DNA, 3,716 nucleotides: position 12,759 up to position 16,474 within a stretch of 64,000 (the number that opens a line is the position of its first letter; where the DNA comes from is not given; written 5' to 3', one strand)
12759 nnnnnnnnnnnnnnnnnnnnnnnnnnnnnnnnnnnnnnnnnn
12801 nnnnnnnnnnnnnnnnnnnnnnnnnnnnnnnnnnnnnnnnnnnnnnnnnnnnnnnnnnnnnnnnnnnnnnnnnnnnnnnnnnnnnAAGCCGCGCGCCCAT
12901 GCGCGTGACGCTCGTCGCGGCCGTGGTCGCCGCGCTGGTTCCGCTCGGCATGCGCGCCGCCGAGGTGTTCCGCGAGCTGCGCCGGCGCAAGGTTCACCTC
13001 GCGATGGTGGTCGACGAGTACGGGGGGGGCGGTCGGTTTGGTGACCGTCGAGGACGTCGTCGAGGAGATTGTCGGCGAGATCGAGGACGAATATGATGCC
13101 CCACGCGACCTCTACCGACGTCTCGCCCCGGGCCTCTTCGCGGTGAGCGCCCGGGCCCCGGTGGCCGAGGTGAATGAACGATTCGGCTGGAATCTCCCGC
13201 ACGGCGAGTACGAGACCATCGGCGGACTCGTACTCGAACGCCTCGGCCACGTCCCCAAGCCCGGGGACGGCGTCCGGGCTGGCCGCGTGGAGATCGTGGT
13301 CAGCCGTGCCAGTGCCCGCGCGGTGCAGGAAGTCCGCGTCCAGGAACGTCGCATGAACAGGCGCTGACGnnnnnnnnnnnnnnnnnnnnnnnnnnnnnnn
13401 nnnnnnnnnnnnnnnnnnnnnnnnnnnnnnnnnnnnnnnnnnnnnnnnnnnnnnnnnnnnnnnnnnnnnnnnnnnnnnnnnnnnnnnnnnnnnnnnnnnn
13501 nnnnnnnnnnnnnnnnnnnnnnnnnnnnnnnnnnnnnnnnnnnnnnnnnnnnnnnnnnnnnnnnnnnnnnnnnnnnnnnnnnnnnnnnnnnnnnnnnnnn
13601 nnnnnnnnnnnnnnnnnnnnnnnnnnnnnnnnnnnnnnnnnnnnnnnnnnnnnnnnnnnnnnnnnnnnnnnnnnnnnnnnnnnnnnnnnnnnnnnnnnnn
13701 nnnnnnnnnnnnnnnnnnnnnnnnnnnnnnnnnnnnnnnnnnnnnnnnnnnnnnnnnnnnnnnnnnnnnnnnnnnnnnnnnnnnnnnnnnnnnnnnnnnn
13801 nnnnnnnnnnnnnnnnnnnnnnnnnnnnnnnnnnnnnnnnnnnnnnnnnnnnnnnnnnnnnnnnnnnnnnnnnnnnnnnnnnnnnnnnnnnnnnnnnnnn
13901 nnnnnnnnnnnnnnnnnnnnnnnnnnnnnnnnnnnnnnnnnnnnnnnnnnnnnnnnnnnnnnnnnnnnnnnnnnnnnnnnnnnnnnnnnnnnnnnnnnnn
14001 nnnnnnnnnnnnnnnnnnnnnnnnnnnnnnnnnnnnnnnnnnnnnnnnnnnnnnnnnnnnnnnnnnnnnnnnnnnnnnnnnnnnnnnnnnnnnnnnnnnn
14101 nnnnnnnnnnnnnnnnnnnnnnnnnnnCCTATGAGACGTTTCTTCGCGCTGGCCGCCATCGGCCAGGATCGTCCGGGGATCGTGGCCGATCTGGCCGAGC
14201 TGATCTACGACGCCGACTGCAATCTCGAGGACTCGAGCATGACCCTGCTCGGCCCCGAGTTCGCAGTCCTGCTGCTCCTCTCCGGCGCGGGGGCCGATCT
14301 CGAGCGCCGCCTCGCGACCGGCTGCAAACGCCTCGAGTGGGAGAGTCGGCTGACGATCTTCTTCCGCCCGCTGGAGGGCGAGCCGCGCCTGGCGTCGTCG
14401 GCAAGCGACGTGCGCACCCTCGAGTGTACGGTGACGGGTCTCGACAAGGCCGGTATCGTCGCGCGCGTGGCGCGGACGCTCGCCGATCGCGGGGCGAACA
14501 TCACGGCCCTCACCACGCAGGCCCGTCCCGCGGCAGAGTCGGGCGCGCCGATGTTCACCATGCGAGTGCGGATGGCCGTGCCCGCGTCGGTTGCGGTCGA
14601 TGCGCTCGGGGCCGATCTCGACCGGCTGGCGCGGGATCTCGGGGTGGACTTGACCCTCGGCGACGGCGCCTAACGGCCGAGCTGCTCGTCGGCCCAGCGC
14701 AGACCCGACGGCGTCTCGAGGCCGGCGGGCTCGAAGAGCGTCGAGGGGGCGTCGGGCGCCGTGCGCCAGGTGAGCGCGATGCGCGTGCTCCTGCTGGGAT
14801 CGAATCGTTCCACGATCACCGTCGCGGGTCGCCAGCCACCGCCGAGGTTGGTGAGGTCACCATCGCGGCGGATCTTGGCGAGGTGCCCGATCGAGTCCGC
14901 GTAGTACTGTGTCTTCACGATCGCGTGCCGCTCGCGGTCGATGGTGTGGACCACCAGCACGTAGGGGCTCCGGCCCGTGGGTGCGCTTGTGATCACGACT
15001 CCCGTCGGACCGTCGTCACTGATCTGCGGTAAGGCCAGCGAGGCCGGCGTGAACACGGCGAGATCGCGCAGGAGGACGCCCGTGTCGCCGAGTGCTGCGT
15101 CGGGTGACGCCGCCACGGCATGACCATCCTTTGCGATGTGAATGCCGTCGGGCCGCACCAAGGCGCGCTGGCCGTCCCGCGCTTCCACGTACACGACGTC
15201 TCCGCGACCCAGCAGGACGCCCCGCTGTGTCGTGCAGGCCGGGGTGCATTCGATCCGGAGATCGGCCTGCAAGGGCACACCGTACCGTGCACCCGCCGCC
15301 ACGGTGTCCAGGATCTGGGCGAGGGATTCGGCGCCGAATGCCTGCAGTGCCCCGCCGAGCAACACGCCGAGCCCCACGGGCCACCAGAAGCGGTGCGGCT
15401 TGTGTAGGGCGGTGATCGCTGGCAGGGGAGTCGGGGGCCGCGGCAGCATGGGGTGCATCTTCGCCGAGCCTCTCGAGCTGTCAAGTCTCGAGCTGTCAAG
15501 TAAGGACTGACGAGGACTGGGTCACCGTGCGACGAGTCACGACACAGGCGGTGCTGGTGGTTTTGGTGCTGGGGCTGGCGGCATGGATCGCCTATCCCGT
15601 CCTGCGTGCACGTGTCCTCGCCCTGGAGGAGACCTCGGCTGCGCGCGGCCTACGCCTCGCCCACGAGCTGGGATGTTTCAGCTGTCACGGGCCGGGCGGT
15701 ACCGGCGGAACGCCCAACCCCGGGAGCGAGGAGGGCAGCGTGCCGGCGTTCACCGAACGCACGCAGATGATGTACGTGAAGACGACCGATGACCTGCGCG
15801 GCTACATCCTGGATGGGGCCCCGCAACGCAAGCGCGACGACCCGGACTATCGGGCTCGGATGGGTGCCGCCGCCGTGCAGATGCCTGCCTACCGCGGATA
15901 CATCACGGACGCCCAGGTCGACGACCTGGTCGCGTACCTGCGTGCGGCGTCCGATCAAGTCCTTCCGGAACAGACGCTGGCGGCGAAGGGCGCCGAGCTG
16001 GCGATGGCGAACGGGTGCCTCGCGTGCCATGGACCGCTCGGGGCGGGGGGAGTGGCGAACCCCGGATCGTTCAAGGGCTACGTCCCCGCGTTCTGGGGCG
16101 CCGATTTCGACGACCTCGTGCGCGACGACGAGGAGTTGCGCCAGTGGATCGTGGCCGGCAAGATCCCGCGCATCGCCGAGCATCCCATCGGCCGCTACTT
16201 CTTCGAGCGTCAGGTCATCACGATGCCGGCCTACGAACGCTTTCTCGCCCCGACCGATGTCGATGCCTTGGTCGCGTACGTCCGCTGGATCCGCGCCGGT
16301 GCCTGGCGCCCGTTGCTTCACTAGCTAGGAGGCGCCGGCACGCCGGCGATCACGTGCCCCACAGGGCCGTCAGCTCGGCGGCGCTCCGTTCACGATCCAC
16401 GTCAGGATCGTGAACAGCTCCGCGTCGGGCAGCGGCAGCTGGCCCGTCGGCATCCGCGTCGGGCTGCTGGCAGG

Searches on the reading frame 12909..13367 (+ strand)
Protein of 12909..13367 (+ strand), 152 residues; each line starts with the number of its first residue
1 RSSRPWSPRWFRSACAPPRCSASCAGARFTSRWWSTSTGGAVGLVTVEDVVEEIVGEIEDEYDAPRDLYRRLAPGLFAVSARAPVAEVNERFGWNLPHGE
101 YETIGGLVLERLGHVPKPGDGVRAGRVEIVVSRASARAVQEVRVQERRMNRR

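Call 49: search_protein_families(library=pfam, proteins=[window:12909-13367:+], max_evalue=0.00001)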
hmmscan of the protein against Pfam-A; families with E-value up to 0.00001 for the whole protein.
window:12909-13367:+ (152 aa): 1 family
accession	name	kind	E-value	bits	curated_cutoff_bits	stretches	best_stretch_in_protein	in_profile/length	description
PF03471.22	CorC_HlyC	-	1.6e-19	70.1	27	1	72-146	3-79/81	Transporter associated domain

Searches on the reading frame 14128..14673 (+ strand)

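Call 49: search_protein_families(library=pfam, proteins=[window:14128-14673:+], max_evalue=0.00001)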
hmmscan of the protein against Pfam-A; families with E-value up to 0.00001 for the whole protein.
window:14128-14673:+ (181 aa): 3 families
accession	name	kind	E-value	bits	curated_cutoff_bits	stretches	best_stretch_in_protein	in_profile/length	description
PF13740.12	ACT_6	-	1.1e-17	64.1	23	1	9-67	6-63/76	ACT domain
PF01842.31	ACT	-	6.3e-12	45.5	27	1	102-160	5-61/66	ACT domain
PF13291.12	ACT_4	-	4.4e-09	37.3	27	0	101-161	10-66/80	ACT domain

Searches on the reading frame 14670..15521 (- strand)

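Call 49: search_protein_families(library=pfam, proteins=[window:14670-15521:-], max_evalue=0.00001)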
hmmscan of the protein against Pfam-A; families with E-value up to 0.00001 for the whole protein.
window:14670-15521:- (283 aa): 1 family
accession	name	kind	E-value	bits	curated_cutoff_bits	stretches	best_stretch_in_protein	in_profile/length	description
PF17131.11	LolA_like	-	6.1e-06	26.4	30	1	175-269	87-183/184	Outer membrane lipoprotein-sorting protein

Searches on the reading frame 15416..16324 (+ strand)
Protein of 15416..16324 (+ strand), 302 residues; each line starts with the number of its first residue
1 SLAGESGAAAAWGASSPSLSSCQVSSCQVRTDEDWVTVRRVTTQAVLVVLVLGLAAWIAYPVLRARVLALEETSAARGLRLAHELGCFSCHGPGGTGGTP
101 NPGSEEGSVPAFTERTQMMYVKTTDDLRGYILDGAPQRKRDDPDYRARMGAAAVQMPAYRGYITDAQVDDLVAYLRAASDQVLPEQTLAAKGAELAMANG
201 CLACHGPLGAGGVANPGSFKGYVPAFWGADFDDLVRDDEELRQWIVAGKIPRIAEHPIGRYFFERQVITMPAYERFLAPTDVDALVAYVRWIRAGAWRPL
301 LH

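Call 50: search_protein_families(library=pfam, proteins=[window:15416-16324:+], max_evalue=0.00001)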
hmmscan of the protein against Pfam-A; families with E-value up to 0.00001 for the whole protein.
window:15416-16324:+ (302 aa): 2 families
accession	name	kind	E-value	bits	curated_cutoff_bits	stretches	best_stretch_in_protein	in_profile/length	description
PF00034.26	Cytochrom_C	-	2.7e-19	70.7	21.3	2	75-177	1-88/90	Cytochrome c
PF13442.11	Cytochrome_CBB3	-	4.9e-09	36.8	27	0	77-175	5-68/68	Cytochrome C oxidase, cbb3-type, subunit III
